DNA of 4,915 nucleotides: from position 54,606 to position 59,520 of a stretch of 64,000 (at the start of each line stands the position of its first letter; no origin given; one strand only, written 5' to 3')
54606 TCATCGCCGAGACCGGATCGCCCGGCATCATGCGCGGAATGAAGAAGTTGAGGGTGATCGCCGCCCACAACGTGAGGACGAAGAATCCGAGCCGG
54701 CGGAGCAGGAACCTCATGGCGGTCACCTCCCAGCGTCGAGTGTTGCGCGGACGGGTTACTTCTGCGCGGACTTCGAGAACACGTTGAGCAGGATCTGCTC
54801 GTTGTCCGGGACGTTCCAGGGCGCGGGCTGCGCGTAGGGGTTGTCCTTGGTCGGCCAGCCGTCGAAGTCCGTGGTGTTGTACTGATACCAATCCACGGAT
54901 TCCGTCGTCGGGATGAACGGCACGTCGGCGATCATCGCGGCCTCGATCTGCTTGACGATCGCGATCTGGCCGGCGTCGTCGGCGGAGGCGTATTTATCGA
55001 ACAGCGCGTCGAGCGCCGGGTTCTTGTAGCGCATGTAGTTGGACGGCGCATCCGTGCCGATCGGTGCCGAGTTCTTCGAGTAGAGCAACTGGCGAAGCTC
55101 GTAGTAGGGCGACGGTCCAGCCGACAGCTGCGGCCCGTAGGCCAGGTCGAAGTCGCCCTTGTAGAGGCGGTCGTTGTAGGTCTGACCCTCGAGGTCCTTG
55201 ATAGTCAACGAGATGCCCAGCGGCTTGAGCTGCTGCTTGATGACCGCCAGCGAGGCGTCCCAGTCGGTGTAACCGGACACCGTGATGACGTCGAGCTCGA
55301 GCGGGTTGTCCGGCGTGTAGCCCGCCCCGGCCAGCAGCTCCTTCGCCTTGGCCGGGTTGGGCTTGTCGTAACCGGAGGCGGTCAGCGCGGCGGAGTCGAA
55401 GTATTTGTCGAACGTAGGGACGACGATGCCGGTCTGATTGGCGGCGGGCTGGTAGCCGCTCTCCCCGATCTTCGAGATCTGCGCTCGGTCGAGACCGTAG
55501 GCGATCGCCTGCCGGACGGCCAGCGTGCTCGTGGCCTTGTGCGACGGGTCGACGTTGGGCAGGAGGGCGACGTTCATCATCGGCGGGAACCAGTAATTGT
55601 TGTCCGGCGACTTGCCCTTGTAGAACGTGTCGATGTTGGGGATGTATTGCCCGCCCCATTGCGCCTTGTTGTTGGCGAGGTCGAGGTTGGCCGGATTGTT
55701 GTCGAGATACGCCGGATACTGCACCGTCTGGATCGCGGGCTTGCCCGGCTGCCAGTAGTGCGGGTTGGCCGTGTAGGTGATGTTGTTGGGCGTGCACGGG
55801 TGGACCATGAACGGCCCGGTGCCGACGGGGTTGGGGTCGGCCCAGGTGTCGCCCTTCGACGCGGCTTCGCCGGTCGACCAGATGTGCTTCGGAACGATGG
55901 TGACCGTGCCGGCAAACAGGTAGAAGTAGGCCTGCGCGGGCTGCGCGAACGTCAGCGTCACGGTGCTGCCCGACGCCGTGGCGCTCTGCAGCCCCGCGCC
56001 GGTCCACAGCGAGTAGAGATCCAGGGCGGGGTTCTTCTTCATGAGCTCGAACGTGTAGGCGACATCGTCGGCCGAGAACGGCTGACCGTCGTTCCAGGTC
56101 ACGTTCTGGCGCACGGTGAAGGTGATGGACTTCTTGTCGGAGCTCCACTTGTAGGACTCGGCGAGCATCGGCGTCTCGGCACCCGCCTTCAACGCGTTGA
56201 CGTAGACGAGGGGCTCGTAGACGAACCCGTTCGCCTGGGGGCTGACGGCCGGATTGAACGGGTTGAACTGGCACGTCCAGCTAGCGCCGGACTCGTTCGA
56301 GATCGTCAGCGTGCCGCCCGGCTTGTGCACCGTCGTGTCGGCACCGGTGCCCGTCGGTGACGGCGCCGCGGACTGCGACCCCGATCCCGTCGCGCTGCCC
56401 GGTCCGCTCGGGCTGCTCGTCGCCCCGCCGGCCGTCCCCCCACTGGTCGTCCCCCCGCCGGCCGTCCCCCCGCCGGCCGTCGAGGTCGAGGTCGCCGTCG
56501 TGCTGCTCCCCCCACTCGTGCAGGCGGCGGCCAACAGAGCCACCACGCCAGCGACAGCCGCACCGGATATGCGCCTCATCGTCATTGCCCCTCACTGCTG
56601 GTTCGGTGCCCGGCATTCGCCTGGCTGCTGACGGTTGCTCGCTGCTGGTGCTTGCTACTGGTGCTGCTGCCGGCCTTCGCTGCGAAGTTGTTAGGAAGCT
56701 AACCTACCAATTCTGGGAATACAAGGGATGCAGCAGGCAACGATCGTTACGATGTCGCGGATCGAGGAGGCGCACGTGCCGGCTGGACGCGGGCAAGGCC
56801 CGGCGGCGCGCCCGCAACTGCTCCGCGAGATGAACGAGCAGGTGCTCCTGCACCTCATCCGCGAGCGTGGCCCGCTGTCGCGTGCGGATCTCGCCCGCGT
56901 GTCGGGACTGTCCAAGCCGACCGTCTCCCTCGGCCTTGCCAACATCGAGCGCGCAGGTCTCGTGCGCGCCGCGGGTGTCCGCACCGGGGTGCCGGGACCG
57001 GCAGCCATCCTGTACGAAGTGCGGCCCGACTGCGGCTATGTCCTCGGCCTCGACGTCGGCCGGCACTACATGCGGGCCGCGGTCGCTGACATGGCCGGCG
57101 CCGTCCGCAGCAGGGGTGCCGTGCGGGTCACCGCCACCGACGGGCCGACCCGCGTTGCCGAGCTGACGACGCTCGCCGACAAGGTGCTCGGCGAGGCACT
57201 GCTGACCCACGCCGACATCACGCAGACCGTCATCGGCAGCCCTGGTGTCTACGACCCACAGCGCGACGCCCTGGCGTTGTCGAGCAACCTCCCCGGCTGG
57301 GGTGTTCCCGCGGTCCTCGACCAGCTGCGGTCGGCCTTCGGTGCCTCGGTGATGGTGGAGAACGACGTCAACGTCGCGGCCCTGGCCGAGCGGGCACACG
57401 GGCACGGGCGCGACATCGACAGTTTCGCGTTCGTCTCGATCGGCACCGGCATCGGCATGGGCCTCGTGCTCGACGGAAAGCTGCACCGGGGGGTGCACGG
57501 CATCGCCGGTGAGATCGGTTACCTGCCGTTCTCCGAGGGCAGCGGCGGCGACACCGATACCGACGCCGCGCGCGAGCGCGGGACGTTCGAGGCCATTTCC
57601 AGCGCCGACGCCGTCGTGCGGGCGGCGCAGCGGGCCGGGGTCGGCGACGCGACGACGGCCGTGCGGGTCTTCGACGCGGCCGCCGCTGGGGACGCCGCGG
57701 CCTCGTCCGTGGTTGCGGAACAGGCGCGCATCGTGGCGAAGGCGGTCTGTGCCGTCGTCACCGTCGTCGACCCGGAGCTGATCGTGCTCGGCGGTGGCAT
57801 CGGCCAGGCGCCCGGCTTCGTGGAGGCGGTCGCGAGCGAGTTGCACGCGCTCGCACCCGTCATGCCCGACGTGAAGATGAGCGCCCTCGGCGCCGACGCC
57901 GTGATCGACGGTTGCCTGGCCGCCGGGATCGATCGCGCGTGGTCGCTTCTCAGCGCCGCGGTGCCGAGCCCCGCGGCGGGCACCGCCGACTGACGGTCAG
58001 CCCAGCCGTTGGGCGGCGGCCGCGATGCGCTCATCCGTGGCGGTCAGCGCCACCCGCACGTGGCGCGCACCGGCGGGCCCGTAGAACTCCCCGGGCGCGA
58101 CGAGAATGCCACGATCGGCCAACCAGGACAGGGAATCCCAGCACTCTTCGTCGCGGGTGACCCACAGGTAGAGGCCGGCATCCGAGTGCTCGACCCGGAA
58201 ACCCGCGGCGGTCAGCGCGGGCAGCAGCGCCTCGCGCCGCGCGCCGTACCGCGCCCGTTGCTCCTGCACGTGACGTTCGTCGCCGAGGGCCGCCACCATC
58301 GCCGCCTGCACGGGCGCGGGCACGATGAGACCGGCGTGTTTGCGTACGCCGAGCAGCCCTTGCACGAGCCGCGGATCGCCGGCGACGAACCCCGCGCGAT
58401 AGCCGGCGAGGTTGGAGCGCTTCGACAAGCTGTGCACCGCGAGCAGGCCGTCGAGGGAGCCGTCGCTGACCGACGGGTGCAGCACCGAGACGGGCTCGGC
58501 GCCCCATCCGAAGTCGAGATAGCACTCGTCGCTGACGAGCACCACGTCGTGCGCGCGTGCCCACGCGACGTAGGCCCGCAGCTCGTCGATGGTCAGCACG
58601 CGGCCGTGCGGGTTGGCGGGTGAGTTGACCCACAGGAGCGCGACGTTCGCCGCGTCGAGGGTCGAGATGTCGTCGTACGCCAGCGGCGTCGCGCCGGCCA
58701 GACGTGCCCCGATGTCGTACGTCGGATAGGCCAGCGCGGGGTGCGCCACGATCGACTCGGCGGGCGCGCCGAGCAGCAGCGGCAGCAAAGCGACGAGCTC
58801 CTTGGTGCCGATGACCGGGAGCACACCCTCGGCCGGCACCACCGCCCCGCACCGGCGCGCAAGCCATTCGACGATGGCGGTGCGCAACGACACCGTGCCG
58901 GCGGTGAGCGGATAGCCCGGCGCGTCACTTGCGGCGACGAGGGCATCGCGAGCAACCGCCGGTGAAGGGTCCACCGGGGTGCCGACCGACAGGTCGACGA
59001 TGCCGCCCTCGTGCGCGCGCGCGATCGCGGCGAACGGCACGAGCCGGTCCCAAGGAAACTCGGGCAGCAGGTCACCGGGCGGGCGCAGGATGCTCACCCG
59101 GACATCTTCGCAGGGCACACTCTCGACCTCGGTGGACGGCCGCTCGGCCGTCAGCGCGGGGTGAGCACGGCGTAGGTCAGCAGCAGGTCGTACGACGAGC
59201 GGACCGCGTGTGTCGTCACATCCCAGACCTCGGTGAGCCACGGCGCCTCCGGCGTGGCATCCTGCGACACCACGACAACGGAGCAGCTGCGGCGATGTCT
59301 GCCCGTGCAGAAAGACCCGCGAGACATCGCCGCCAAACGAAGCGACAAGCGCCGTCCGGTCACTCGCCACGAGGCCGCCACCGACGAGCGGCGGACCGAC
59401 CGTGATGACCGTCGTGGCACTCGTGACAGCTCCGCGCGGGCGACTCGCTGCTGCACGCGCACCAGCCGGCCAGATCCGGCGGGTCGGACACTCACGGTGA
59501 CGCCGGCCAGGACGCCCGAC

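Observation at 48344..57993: Dpp/Opp-type ABC transporter + GH4 glycosidase + BadF-type sugar kinase under a divergent ROK regulator: a non-PTS route feeding a phospho-glycoside hydrolase?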

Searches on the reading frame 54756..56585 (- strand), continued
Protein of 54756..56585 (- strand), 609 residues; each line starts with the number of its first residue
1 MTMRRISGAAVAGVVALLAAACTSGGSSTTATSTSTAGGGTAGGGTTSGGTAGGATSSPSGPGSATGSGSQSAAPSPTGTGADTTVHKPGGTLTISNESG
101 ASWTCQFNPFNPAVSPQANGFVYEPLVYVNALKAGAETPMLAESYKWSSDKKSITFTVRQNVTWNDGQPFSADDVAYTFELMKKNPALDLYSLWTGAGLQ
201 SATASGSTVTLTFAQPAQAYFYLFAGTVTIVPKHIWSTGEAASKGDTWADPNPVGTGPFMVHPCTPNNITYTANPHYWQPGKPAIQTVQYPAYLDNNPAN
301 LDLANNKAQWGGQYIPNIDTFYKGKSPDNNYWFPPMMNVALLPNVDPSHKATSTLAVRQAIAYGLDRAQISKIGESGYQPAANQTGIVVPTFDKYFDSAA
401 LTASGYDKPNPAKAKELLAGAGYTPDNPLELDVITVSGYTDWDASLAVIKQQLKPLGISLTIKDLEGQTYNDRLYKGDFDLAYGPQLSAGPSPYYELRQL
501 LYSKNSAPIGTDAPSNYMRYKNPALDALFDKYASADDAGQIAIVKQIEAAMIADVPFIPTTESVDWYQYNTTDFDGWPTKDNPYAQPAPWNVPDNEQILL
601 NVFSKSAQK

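Call 74: find_encoding_contigs(protein=P0146, flank=10000, max_places=1)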
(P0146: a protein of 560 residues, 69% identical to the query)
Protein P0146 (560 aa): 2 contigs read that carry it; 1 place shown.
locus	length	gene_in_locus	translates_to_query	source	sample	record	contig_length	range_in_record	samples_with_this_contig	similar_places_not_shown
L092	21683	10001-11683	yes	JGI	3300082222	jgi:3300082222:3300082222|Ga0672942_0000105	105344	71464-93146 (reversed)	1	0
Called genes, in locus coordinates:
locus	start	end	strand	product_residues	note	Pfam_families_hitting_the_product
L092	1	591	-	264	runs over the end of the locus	PF04672:Methyltransf_19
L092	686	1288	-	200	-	PF00210:Ferritin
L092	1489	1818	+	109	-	-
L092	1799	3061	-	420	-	PF04542:Sigma70_r2, PF08281:Sigma70_r4_2 (weak), PF20239:DUF6596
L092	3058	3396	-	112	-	PF03795:YCII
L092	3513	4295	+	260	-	PF00561:Abhydrolase_1 (faint), PF12146:Hydrolase_4 (weak), PF12697:Abhydrolase_6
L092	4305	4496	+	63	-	-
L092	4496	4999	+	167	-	PF13302:Acetyltransf_3, PF13420:Acetyltransf_4, PF00583:Acetyltransf_1, PF13508:Acetyltransf_7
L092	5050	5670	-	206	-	PF02627:CMD (faint)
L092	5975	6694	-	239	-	PF02706:Wzz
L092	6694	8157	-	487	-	PF04932:Wzy_C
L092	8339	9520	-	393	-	PF09339:HTH_IclR (faint), PF12802:MarR_2 (faint), PF13412:HTH_24 (weak), PF13545:HTH_Crp_2 (faint), PF00480:ROK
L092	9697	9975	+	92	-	-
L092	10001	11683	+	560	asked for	PF00496:SBP_bac_5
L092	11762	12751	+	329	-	PF00528:BPD_transp_1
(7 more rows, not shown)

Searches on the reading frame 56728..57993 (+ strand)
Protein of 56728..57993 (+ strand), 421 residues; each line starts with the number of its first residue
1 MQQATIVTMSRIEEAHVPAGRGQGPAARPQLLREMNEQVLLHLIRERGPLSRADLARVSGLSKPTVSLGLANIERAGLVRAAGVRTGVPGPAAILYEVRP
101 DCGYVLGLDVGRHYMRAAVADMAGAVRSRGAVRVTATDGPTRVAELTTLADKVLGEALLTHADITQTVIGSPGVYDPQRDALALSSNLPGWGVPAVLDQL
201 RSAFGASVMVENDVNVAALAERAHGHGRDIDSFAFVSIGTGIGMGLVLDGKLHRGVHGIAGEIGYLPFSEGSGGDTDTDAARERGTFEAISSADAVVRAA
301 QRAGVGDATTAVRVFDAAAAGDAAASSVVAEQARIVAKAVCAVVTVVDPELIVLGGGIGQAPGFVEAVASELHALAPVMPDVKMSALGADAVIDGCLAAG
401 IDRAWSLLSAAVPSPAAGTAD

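Call 5: search_protein_families(library=pfam, proteins=[window:56728-57993:+])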
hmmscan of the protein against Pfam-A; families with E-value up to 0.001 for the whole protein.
window:56728-57993:+ (421 aa): 6 families
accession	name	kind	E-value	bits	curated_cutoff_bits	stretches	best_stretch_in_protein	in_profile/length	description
PF00480.26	ROK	-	1.2e-41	143.6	22.9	1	106-375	2-261/294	ROK family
PF12802.13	MarR_2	-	1.3e-06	28.9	27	1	38-81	9-52/61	MarR family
PF01047.28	MarR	-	2.5e-05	24.5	24.6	1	35-80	3-48/59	MarR family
PF09339.16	HTH_IclR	-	0.00011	22.3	22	1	38-80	7-49/52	IclR helix-turn-helix domain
PF13545.12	HTH_Crp_2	-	0.00018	21.8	27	1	40-83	7-56/70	Crp-like helix-turn-helix domain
PF01022.26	HTH_5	-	0.00071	19.8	22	0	41-80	8-46/47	Bacterial regulatory protein, arsR family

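Call 6: search_protein_families(library=ncbifam, proteins=[window:56728-57993:+])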
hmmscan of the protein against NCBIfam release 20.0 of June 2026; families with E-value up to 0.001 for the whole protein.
window:56728-57993:+ (421 aa): 15 families
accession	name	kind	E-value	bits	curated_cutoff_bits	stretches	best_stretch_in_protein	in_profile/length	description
TIGR00744.1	ROK_glcA_fam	subfamily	9.1e-32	110.6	260.35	1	106-396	1-304/318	ROK family glucokinase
NF003461.0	PRK05082.1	subfamily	4.1e-28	98.6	283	1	105-391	3-277/291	N-acetylmannosamine kinase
NF042998.1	bglucokin_BglK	equivalog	5.4e-28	98.1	550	1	108-374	6-260/291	beta-glucoside kinase BglK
NF007251.0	PRK09698.1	equivalog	2.9e-26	92.4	253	1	104-366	7-256/304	allose kinase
NF047937.1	TransRegNagC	equivalog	1.1e-25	90.7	650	1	31-363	7-342/399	DNA-binding transcriptional regulator NagC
NF047821.1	NactlManKinNanK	equivalog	8.8e-25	87.8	450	1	105-375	3-260/288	N-acetylmannosamine kinase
NF009835.0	PRK13310.1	equivalog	2.9e-20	72.8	380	1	161-373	54-270/303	N-acetylglucosamine kinase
NF045551.1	GK_Pyrobac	equivalog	2.7e-19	69.6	500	1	105-399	2-279/294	ATP-dependent glucokinase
NF049930.1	TransRegMlc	equivalog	8.9e-19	68.1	530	1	33-362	14-347/405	sugar metabolism global transcriptional regulator Mlc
NF007108.0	PRK09557.1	equivalog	2.2e-18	66.6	443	1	108-368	6-265/303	fructokinase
NF045942.1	PolPhglucPhase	equivalog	3.5e-09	36.8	250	1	106-284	3-172/242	polyphosphate--glucose phosphotransferase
NF045550.1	FrctkaseScrK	equivalog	2.7e-08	33.6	400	1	187-375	82-254/293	fructokinase ScrK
NF009836.0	PRK13311.1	equivalog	1.6e-05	24.3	551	1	167-266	60-158/256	N-acetyl-D-glucosamine kinase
NF002834.0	PRK03011.1-5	subfamily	4.1e-05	22.8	222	1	311-380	257-330/357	butyrate kinase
NF033788.1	HTH_metalloreg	subfamily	0.0003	20.6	55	1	40-81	16-57/77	metalloregulator ArsR/SmtB family transcription factor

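Call 35: search_solved_structures(query=window:56728-57993:+, max_evalue=1e-10)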
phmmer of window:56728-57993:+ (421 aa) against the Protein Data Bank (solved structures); distinct sequences matched with E-value up to 1e-10: 29.
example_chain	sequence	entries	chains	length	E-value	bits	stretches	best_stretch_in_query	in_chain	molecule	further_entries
1z05_A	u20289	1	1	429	2.5e-27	99.5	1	32-364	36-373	transcriptional regulator, ROK family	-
2hoe_A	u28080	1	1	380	3.2e-25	92.6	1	31-272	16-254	N-acetylglucosamine kinase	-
2qm1_A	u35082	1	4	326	9.2e-25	91.1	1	105-371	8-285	Glucokinase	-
3vov_A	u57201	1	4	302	2.7e-24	89.6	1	105-396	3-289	Glucokinase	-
7rhe_A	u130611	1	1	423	1.1e-23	87.6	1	27-388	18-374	ROK family protein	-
5f7r_E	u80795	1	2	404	4e-22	82.4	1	29-361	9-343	Lmo0178 protein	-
5f7p_E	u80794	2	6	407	4e-22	82.4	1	29-361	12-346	Lmo0178 protein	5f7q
4htl_A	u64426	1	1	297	1.5e-20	77.2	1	115-369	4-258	Beta-glucoside kinase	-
3r8e_A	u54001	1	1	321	1.6e-20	77.1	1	103-362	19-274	Hypothetical sugar kinase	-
2gup_A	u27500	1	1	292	6.8e-18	68.5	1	201-373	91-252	ROK family protein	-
3vgk_A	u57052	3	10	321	1e-16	64.6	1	103-360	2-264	Glucokinase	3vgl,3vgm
5nck_A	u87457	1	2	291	2.9e-16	63.1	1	180-370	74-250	N-acetylmannosamine kinase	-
4db3_A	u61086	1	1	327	4.9e-16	62.4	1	168-360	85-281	N-acetyl-D-glucosamine kinase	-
6jdb_A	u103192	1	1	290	2.8e-15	59.9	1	208-395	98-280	N-acetylmannosamine kinase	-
6jdc_A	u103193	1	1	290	3e-15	59.8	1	206-395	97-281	N-acetylmannosamine kinase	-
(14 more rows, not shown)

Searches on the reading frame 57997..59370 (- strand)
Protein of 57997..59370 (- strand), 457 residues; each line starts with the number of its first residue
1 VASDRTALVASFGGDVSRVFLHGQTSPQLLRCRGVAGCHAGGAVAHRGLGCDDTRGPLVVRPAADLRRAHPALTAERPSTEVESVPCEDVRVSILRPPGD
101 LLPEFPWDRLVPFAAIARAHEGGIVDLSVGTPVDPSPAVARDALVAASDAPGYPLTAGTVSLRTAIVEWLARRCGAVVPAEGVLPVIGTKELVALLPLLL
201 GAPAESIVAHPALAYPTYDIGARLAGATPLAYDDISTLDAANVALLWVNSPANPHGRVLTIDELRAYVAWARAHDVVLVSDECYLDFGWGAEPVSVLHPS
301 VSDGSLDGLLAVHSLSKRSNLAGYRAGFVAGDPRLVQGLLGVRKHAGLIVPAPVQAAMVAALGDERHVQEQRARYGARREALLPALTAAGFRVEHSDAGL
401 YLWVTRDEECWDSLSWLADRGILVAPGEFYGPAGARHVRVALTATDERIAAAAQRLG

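Call 41: search_protein_families(library=pfam, proteins=[window:57997-59370:-], max_evalue=0.00001)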
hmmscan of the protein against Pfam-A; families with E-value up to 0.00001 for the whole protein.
window:57997-59370:- (457 aa): 1 family
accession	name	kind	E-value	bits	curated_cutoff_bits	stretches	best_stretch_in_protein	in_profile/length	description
PF00155.27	Aminotran_1_2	-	1.7e-46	159.5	19.7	1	124-456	3-361/361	Aminotransferase class I and II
